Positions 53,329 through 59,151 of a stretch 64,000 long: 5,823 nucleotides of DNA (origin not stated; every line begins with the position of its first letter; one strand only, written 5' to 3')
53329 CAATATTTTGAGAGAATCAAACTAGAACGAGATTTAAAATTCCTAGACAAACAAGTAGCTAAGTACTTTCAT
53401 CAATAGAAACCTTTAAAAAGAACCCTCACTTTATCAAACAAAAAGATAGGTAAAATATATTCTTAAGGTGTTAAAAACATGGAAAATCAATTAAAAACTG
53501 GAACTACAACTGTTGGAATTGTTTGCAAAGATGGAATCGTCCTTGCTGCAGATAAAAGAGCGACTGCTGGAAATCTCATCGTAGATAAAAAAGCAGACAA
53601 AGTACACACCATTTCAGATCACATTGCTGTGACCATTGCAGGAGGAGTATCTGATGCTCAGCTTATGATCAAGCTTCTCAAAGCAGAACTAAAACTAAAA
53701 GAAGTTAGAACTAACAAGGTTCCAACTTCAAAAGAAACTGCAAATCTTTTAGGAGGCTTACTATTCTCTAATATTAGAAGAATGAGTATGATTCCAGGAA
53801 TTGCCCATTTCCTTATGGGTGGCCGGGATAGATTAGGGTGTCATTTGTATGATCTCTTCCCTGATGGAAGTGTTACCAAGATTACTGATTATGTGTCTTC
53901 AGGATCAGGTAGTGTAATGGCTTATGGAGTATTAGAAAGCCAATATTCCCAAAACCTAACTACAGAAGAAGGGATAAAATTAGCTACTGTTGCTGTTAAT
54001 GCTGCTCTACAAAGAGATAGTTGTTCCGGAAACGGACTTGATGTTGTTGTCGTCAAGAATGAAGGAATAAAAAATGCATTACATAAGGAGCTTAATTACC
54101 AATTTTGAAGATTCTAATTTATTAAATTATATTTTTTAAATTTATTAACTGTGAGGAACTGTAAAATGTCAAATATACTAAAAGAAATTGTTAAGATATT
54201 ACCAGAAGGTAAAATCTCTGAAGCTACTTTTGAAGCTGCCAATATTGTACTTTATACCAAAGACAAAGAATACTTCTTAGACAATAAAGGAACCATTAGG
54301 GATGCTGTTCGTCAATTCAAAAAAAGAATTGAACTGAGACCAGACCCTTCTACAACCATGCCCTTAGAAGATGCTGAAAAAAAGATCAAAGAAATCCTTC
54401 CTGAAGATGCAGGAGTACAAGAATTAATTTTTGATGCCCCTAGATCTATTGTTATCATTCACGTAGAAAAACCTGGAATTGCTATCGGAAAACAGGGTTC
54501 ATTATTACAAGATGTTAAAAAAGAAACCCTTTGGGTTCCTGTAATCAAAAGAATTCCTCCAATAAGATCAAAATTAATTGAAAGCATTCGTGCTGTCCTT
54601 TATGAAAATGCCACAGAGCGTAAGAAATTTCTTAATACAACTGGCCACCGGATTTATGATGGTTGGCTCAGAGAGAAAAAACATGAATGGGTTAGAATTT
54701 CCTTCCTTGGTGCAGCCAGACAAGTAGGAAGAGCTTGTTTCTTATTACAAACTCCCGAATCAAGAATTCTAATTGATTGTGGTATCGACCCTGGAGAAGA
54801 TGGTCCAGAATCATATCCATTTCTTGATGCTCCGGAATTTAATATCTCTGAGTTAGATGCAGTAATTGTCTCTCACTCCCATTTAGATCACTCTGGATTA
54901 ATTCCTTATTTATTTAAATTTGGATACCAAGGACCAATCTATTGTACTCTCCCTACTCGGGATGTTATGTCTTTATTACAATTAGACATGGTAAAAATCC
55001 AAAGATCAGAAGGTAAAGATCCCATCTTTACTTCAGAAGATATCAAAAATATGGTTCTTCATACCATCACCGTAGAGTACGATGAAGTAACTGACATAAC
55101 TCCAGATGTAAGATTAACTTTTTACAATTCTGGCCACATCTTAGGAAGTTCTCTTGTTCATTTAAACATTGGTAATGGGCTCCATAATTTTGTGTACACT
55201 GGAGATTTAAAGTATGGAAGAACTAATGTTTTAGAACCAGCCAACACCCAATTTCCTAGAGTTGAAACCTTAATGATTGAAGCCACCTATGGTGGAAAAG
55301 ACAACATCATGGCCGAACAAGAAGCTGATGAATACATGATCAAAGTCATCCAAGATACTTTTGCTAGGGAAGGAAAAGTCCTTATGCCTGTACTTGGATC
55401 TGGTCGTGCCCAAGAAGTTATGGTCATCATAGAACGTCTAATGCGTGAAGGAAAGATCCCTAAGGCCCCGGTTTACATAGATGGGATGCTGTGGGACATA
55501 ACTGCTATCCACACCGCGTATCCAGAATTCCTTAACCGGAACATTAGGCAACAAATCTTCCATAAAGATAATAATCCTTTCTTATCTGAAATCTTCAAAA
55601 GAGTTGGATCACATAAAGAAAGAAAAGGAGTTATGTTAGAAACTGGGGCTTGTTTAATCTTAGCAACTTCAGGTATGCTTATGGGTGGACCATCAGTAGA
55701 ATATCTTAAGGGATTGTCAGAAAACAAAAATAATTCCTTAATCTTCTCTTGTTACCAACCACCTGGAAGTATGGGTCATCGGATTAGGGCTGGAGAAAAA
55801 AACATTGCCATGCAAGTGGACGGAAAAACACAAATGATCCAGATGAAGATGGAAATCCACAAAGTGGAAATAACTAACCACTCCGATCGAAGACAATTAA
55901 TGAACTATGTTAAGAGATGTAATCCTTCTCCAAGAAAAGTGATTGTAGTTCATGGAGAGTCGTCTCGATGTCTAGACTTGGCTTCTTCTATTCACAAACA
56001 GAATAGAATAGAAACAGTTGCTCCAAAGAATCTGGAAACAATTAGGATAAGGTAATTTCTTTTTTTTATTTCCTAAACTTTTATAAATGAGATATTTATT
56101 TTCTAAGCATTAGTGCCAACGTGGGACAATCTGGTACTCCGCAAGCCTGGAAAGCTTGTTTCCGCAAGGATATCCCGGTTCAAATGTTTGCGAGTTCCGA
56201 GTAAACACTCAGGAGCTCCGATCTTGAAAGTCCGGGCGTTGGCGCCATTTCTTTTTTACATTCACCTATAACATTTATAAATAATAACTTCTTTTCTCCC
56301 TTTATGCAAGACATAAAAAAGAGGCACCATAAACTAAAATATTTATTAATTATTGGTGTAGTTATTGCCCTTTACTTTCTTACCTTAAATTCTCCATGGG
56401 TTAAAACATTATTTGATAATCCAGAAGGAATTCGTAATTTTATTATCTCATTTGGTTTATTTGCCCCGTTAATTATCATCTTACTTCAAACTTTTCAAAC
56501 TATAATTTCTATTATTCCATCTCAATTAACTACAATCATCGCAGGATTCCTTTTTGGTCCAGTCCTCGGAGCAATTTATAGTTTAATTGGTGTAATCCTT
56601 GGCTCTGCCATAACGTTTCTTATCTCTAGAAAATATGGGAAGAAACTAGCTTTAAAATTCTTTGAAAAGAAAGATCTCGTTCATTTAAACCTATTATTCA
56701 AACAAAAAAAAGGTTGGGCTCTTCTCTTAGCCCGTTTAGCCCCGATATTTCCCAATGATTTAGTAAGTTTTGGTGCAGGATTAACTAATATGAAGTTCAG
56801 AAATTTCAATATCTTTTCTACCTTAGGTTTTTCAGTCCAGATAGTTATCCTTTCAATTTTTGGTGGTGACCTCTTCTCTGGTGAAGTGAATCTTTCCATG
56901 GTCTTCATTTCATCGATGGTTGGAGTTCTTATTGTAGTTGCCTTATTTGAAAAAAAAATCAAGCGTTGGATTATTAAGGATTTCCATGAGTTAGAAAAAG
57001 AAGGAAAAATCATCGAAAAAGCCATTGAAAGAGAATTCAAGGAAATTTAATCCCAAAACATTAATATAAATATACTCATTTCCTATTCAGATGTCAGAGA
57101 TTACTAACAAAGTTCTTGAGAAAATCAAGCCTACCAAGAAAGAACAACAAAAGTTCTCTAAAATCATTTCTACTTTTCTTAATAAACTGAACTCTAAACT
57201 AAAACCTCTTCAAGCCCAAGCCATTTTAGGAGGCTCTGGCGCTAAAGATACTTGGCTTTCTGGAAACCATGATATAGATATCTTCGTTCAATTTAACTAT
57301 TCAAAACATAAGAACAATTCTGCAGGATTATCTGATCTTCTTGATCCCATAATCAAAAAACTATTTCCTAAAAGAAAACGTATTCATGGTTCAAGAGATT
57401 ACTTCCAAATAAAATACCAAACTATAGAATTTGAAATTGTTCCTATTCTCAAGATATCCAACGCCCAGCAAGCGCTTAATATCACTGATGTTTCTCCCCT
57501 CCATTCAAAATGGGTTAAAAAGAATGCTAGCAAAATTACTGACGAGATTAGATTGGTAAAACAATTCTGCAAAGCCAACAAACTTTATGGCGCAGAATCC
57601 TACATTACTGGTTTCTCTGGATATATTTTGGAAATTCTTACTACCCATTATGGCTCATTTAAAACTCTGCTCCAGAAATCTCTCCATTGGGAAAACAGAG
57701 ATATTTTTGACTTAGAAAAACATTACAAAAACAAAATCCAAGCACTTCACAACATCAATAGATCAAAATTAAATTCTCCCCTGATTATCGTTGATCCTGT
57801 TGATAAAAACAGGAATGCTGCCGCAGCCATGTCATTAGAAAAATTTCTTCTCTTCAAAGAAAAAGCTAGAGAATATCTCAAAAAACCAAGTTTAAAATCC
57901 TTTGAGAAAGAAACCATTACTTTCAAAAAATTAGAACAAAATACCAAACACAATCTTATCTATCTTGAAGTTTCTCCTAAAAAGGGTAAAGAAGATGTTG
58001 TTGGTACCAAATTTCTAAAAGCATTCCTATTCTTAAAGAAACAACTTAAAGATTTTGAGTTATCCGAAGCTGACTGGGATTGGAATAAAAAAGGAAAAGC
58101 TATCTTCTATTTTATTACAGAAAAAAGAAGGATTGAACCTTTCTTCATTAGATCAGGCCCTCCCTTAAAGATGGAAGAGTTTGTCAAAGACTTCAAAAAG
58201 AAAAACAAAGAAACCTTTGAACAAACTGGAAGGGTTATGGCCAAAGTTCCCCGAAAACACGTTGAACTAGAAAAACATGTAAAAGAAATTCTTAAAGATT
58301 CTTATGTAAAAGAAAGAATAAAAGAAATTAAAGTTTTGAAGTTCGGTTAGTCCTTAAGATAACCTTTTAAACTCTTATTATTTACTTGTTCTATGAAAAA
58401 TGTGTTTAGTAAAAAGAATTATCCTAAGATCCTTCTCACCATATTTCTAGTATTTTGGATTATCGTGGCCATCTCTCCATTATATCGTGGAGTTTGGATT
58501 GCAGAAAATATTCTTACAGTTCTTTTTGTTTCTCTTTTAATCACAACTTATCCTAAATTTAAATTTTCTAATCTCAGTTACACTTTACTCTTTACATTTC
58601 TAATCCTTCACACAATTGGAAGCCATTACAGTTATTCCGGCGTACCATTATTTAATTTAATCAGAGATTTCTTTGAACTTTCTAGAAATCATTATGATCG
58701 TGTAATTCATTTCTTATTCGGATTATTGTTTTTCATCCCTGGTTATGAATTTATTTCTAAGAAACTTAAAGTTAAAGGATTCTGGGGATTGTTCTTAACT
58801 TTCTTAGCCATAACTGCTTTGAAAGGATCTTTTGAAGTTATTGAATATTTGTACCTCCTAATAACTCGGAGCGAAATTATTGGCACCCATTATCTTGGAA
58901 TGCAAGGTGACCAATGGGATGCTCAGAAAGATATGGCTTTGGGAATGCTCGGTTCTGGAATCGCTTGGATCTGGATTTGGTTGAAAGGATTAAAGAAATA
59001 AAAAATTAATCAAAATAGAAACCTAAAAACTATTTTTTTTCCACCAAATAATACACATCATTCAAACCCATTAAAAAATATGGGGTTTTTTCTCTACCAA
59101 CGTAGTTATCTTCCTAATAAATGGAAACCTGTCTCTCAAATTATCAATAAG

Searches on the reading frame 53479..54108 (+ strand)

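Call 45: search_protein_families(library=pfam, proteins=[window:53479-54108:+], max_evalue=0.001)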
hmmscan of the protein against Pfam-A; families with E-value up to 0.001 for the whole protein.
window:53479-54108:+ (209 aa): 1 family
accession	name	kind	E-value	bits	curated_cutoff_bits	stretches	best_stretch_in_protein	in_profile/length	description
PF00227.31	Proteasome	-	1.4e-49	168.8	22.4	1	6-192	2-189/189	Proteasome subunit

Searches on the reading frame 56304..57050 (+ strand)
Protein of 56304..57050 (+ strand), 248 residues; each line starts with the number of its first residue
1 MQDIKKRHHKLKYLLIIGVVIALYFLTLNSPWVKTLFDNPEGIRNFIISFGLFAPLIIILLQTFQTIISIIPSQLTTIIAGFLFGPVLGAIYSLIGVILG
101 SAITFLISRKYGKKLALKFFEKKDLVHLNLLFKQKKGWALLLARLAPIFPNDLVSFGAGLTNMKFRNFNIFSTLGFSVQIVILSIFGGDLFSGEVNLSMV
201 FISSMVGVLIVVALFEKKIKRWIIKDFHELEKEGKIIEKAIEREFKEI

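Call 45: search_protein_families(library=pfam, proteins=[window:56304-57050:+], max_evalue=0.001)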
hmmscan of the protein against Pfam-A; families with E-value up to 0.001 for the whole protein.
window:56304-57050:+ (248 aa): 2 families
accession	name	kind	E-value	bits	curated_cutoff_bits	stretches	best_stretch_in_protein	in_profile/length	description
PF09335.16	VTT_dom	-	6.5e-26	91.7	33.9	1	71-187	1-121/123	VTT domain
PF03699.18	UPF0182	-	0.00014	20.6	27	1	37-242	129-312/770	Uncharacterised protein family (UPF0182)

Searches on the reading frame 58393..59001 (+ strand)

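Call 45: search_protein_families(library=pfam, proteins=[window:58393-59001:+], max_evalue=0.001)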
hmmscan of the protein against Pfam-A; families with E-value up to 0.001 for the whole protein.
window:58393-59001:+ (202 aa): 1 family
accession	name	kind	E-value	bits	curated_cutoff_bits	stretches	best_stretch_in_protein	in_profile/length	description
PF09997.14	DUF2238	-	2.2e-42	144.7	26.4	1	43-183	1-139/140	Predicted membrane protein (DUF2238)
